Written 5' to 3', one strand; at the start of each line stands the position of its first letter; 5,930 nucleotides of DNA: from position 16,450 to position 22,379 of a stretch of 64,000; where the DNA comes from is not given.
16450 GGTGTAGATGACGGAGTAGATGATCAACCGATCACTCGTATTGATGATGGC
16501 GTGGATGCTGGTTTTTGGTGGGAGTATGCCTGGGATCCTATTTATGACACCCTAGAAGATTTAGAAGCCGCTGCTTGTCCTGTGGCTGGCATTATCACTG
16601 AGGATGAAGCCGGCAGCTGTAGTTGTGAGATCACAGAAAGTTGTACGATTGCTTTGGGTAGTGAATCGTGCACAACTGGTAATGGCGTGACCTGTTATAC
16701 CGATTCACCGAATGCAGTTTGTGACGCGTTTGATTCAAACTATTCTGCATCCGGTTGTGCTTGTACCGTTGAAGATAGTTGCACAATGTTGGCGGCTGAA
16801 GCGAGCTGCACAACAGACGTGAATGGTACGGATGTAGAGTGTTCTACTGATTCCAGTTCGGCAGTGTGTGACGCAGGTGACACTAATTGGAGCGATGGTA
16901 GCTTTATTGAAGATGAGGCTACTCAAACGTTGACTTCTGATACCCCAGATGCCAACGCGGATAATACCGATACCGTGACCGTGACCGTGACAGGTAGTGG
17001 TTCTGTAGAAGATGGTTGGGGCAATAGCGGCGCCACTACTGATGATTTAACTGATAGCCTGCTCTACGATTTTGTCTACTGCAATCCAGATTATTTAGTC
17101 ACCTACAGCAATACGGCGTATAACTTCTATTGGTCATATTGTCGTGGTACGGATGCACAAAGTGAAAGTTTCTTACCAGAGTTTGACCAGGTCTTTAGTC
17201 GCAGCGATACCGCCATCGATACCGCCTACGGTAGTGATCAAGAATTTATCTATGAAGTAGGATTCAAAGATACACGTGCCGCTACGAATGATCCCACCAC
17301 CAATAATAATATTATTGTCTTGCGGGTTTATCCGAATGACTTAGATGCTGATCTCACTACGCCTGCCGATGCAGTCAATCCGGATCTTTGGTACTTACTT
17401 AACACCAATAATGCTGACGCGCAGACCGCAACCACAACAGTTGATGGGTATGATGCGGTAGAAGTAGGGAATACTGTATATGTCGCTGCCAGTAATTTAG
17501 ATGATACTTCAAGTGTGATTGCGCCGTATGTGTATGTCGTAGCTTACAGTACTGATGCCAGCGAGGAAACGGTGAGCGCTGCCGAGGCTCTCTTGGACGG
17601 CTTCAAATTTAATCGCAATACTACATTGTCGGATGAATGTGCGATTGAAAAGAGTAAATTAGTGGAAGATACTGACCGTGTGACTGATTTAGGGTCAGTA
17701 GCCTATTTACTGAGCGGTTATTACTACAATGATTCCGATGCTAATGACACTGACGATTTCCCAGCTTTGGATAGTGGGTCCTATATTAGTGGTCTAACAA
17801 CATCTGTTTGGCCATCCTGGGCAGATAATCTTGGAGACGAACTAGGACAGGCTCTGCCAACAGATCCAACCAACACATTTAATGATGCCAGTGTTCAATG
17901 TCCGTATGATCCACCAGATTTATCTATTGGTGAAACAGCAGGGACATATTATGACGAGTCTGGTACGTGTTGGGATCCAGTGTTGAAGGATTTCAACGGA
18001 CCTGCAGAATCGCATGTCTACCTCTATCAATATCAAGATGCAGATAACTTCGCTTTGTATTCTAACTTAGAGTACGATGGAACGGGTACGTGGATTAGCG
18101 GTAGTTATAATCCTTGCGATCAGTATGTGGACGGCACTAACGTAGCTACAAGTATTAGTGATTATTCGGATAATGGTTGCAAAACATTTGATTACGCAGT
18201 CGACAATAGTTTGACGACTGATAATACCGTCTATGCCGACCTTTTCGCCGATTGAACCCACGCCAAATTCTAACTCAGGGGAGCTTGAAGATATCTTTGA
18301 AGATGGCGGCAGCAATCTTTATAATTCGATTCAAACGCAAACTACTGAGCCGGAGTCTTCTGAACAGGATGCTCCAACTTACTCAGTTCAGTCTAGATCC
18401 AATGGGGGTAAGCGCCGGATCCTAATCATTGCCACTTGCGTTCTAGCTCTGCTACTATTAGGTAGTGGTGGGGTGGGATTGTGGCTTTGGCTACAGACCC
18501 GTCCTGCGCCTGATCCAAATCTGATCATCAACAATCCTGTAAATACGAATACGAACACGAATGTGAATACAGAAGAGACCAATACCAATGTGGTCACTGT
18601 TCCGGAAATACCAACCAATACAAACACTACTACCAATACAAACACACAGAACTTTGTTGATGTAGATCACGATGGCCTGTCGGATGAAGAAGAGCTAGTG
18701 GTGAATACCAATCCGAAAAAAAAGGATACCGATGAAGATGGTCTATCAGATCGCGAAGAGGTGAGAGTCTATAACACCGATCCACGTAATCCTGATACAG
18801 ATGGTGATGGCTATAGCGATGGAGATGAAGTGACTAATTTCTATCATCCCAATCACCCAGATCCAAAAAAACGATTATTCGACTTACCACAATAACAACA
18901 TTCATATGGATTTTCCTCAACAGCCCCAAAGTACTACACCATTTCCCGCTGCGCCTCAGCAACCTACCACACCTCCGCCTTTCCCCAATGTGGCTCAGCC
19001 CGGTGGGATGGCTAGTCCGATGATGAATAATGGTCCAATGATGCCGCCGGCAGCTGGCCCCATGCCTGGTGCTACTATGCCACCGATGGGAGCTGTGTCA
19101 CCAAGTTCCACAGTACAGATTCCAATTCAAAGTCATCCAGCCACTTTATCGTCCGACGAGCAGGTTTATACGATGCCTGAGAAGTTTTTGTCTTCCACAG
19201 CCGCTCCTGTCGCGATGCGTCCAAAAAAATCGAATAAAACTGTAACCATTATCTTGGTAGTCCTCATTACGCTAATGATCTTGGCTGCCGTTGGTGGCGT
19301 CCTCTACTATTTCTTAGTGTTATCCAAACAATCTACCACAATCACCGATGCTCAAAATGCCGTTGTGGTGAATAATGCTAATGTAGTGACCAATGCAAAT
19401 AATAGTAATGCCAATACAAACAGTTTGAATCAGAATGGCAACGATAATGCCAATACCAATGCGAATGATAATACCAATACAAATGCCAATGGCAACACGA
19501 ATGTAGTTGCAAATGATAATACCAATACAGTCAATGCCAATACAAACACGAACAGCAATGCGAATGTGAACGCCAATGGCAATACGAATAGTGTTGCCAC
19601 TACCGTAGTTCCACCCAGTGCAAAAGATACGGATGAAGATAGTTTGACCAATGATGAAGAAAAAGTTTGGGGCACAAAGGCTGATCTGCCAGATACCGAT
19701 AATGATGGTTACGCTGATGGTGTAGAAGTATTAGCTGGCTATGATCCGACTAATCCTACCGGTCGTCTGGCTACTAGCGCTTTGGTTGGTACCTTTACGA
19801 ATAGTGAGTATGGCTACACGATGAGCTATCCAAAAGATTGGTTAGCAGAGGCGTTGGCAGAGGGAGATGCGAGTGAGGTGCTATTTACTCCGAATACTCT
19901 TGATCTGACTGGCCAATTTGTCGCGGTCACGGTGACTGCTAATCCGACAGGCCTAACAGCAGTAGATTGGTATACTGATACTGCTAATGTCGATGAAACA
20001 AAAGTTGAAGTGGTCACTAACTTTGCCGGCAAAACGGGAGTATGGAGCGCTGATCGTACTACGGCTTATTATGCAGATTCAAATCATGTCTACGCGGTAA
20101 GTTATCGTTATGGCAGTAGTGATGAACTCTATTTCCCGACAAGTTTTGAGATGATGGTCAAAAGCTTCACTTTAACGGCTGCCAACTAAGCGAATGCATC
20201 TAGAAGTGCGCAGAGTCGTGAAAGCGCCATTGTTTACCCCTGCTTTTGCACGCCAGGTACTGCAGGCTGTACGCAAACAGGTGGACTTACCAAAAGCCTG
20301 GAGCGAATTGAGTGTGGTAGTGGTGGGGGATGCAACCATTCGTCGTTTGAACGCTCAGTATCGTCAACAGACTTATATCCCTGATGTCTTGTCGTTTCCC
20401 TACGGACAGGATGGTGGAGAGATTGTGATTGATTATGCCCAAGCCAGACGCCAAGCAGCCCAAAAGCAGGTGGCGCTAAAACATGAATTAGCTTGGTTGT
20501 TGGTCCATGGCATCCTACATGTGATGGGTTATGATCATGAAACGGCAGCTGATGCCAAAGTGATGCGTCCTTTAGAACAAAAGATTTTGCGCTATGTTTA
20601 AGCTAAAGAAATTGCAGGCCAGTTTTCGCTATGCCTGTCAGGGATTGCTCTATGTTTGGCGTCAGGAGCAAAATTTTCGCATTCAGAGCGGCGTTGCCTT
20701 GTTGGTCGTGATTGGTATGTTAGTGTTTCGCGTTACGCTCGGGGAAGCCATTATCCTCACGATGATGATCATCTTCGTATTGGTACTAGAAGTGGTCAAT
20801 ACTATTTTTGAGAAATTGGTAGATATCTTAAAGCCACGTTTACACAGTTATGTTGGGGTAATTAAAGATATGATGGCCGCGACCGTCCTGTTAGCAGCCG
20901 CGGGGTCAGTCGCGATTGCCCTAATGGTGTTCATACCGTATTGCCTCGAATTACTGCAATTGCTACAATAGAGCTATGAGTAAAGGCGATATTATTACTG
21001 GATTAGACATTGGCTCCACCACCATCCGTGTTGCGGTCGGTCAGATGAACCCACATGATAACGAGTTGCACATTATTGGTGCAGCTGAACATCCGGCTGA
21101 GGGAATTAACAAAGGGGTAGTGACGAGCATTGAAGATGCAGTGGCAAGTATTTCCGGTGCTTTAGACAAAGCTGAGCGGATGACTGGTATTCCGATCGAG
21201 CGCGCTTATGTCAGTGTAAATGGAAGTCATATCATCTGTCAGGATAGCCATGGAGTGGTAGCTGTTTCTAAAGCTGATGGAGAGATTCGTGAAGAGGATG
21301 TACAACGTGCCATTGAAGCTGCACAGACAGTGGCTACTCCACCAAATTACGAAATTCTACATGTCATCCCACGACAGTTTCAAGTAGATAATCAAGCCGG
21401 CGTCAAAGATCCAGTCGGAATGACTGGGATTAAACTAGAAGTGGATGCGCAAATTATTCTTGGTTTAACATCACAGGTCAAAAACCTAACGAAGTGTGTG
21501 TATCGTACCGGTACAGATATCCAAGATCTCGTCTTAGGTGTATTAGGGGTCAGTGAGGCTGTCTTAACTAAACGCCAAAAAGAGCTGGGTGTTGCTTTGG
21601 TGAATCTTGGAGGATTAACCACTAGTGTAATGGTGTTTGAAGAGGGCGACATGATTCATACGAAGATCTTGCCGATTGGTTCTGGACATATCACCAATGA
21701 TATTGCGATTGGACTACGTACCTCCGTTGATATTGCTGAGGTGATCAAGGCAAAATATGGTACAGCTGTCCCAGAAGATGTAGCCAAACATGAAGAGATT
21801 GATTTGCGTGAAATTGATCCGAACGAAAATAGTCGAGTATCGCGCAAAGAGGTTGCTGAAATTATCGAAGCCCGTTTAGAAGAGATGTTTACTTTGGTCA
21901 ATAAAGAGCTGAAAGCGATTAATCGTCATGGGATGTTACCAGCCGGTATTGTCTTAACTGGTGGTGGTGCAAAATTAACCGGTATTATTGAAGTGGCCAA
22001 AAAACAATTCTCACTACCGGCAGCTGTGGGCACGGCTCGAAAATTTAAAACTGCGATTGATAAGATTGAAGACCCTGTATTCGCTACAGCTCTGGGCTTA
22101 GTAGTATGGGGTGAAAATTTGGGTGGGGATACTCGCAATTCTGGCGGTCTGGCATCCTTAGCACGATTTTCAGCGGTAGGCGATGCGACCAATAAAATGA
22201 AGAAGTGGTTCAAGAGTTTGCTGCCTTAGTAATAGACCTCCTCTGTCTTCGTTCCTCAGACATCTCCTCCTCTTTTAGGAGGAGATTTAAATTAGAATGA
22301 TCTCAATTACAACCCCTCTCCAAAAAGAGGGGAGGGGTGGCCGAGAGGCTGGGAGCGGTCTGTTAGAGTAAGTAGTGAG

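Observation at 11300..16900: Recurrent roughly 40-aa Cys-rich module, C-[ST]-C-x(4-7)-C-x2-[IA]-x(4-6)-C-x(5-8)-C-x(6-8)-C-D, repeated 6 or more times in the giant protein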

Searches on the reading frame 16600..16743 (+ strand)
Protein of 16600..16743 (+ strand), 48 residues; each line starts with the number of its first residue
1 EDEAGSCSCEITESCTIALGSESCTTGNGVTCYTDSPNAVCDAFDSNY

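Call 21: search_solved_structures(query=A2, max_evalue=10)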
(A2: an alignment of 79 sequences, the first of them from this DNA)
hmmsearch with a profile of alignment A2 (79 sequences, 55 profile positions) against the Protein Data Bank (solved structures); distinct sequences matched with E-value up to 10: 0.

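Call 24: search_protein_representatives(alignment_id=A2)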
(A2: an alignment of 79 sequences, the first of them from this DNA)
Query: 79 sequences, 55 profile positions. Proteins with E-value up to 0.001 (for the whole library): 15; up to 1e-10: 9; up to 1e-30: 1. The best 15 are listed.
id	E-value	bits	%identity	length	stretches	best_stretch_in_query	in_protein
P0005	5.1e-33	128.6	-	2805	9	3-54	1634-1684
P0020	4.3e-27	109.6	-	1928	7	3-55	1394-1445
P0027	1.3e-19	85.7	-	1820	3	2-55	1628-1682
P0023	2.0e-19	85.1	-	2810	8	5-55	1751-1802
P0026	7.4e-19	83.3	-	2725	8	3-54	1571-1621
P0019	5.7e-18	80.4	-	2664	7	4-55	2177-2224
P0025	2.5e-17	78.4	-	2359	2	3-54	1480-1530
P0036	2.0e-16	75.5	-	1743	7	2-53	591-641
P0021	2.0e-11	59.5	-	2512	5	3-54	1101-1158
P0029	5.5e-07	45.3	-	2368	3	2-44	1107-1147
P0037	8.5e-07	44.7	-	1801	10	18-44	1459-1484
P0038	3.8e-06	42.6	-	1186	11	17-33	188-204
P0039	1.2e-04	37.8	-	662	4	15-44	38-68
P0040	1.6e-04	37.4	-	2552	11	17-35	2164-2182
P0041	5.0e-04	35.8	-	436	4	17-33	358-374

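Call 25: predict_structure(alignment_id=A2)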
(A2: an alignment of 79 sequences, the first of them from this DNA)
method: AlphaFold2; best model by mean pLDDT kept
length: 48 residues; sequences in the alignment: 79
mean_pLDDT: 88.3   pTM: 0.57
mean pLDDT of the five models: 88.3, 87.3, 82.3, 80.3, 76.7
residues with pLDDT >= 90: 29; 70-90: 15; 50-70: 4; < 50: 0
segments of 3 or more residues with pLDDT < 50: none
pLDDT, mean of each block of 10 residues (from residue 1): 71 90 93 95 92
secondary structure, 60 per line:
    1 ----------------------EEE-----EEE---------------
elements in order: E23-25 E31-33

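Call 30: fold_search(model_id=the predicted structure, library=pdb)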
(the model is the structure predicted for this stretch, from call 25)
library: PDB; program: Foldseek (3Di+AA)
matches with E <= 10: 1; with E <= 0.001: 0
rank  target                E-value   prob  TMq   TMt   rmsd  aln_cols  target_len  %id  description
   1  7lq5_A                9.0e+00  0.01  0.16  0.05  12.2        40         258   15  Cryo-EM structure of OmcZ nanowire from Geobacter sulfurreducens (released 2022-08-24)

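Call 37: search_protein_families(library=pfam, alignment_id=A2, max_evalue=10)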
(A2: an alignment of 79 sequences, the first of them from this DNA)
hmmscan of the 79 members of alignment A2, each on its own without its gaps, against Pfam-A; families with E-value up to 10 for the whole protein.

A. member 1, seq(48 aa): 0 families

B. families by the number of members that match (of 79 scanned): 11 families
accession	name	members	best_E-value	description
PF19052.5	BRINP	2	1.2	BMP/retinoic acid-inducible neural-specific protein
PF12947.13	EGF_3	1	0.046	EGF domain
PF07282.18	Cas12f1-like_TNB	1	0.09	Cas12f1-like, TNB domain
PF02298.23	Cu_bind_like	1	0.092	Plastocyanin-like domain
PF13165.11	SCIFF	1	0.1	Six-cysteine peptide SCIFF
PF09230.16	DFF40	1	0.2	DNA fragmentation factor 40 kDa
PF14884.11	EFF-AFF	1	0.29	Type I membrane glycoproteins cell-cell fusogen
PF16304.10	DUF4946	1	0.31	Domain of unknown function (DUF4946)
PF02067.21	Metallothio_5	1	0.63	Metallothionein family 5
PF11088.13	RL11D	1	0.72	Glycoprotein encoding membrane proteins RL5A and RL6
PF16019.10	CSRNP_N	1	1.2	Cysteine/serine-rich nuclear protein N-terminus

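Call 58: search_protein_families(library=pfam, proteins=[P0037, P0038, P0040, P0041], max_evalue=0.01)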
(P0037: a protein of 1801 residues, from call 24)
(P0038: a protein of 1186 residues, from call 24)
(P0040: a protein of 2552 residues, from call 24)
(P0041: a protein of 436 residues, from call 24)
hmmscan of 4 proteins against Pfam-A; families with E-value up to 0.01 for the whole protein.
P0037 (1801 aa): 2 families
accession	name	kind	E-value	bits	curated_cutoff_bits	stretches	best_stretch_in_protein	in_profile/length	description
PF14601.11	TFX_C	-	1.2e-05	25.6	27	0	790-823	13-47/83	DNA_binding protein, TFX, C-term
PF10282.15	Lactonase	-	4.5e-05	23.3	21.7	1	296-372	32-114/344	Lactonase, 7-bladed beta-propeller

P0038 (1186 aa): 0 families

P0040 (2552 aa): 2 families
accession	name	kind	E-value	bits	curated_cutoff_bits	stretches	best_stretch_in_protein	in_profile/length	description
PF02369.22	Big_1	-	1.1e-05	25.8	34.9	1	473-541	24-91/93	Bacterial Ig-like domain (group 1)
PF02368.24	Big_2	-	0.0061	16.9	22.8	0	586-617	33-63/79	Bacterial Ig-like domain (group 2)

P0041 (436 aa): 2 families
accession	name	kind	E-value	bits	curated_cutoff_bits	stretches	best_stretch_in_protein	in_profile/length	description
PF02368.24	Big_2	-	2.6e-06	27.7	22.8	0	124-178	4-50/79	Bacterial Ig-like domain (group 2)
PF13620.12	CarboxypepD_reg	-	0.0017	19.1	32.3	0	186-214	43-71/82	Carboxypeptidase regulatory-like domain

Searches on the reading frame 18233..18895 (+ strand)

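Call 10: search_protein_families(library=pfam, proteins=[window:18233-18895:+], max_evalue=0.01)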
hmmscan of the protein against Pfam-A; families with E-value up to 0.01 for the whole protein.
window:18233-18895:+ (220 aa): 2 families
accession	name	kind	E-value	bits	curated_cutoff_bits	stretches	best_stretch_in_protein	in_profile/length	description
PF18884.5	TSP3_bac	-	8e-18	64.4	25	3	165-187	1-22/22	Bacterial TSP3 repeat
PF03495.19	Binary_toxB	-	0.006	17.2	25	0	143-201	2-61/78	Clostridial binary toxin B/anthrax toxin PA Ca-binding domain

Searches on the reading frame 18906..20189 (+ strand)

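Call 10: search_protein_families(library=pfam, proteins=[window:18906-20189:+], max_evalue=0.01)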
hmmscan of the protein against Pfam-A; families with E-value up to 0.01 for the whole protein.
window:18906-20189:+ (427 aa): 3 families
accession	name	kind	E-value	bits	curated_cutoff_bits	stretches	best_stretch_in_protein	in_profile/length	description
PF18884.5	TSP3_bac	-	7.9e-06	26.1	25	1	263-284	1-22/22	Bacterial TSP3 repeat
PF22251.1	PFF1_TM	-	0.00038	20.5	32.3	1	120-255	100-225/300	Vacuolar membrane protease, transmembrane domain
PF25686.1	Betaherpes_U91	-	0.0047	16.8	27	1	109-188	11-86/157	Betaherpesvirus U91 protein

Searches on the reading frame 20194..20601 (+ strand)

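Call 10: search_protein_families(library=pfam, proteins=[window:20194-20601:+], max_evalue=0.01)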
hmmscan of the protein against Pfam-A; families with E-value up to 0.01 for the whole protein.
window:20194-20601:+ (135 aa): 1 family
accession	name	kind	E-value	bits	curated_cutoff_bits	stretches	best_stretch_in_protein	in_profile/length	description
PF02130.23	YbeY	-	9.2e-32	110.1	25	1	19-133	11-127/129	Endoribonuclease YbeY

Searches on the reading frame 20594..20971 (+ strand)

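Call 10: search_protein_families(library=pfam, proteins=[window:20594-20971:+], max_evalue=0.01)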
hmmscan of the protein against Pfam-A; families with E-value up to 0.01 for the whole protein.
window:20594-20971:+ (125 aa): 1 family
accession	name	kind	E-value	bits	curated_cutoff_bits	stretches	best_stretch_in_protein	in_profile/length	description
PF01219.24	DAGK_prokar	-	9.4e-27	93.3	22.3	1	12-113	1-102/102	Prokaryotic diacylglycerol kinase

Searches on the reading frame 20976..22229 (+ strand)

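Call 10: search_protein_families(library=pfam, proteins=[window:20976-22229:+], max_evalue=0.01)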
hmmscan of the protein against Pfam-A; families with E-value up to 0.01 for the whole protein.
window:20976-22229:+ (417 aa): 5 families
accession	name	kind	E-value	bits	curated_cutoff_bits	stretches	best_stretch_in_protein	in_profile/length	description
PF14450.12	FtsA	-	2.8e-37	128.3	31.8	2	207-374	1-127/127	Cell division protein FtsA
PF02491.25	SHS2_FTSA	-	2.2e-29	102.1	25.4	1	83-161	1-78/79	SHS2 domain inserted in FTSA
PF06723.19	MreB_Mbl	-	1.7e-10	40.7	27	1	205-352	146-304/327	MreB/Mbl protein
PF11104.14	PilM_2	-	7.7e-07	28.8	27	1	195-268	171-242/340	Type IV pilus assembly protein PilM;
PF25216.1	Volactin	-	0.0011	18.9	35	0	250-346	210-292/321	Volactin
